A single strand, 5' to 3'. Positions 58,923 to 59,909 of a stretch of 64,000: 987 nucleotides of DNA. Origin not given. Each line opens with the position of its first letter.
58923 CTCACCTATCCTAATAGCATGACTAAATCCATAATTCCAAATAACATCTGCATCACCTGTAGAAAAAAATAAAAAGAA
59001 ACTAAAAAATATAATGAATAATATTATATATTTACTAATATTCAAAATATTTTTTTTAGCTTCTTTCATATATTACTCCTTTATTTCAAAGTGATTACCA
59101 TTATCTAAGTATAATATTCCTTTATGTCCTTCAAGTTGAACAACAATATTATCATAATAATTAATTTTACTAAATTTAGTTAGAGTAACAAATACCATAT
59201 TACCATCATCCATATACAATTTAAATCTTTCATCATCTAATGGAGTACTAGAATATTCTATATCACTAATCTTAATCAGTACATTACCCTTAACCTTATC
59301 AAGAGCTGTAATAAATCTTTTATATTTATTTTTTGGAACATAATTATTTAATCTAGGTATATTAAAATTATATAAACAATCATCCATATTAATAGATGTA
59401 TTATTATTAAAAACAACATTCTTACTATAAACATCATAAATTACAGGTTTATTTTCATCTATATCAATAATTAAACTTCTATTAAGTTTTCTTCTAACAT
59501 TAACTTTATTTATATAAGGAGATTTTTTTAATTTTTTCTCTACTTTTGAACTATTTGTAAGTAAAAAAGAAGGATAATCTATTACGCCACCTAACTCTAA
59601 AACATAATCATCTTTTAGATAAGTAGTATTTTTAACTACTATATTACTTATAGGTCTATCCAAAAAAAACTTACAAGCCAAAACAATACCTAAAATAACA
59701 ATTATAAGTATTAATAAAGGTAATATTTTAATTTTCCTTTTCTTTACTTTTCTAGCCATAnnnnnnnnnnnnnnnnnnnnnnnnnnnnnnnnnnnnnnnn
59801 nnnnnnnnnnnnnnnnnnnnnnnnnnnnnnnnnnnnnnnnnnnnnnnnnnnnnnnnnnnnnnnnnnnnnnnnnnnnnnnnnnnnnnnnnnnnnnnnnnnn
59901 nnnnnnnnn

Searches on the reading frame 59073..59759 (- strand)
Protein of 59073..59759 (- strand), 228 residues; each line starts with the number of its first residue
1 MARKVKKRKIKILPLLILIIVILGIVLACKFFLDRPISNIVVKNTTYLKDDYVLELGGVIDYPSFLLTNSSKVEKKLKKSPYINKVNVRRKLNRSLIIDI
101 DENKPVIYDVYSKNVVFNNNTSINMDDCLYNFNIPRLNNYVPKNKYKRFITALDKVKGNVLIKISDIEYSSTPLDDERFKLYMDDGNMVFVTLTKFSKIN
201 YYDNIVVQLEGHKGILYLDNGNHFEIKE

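Call 3: search_protein_families(library=pfam, proteins=[window:59073-59759:-], max_evalue=1)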
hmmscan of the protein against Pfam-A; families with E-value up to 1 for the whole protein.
window:59073-59759:- (228 aa): 2 families
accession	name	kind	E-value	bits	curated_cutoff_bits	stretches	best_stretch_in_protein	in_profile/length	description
PF08478.15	POTRA_1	-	1.4e-11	44.9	23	1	36-102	2-68/69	POTRA domain, FtsQ-type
PF03799.20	FtsQ_DivIB_C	-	0.084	14.2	21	1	134-219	29-112/114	Cell division protein FtsQ/DivIB, C-terminal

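Call 4: search_protein_families(library=ncbifam, proteins=[window:59073-59759:-], max_evalue=1)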
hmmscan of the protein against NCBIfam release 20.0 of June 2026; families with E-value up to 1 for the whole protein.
window:59073-59759:- (228 aa): 1 family
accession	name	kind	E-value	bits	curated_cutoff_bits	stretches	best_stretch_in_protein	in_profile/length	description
NF004039.0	PRK05529.1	equivalog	0.034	13.3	353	1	3-106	29-132/255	cell division protein FtsQ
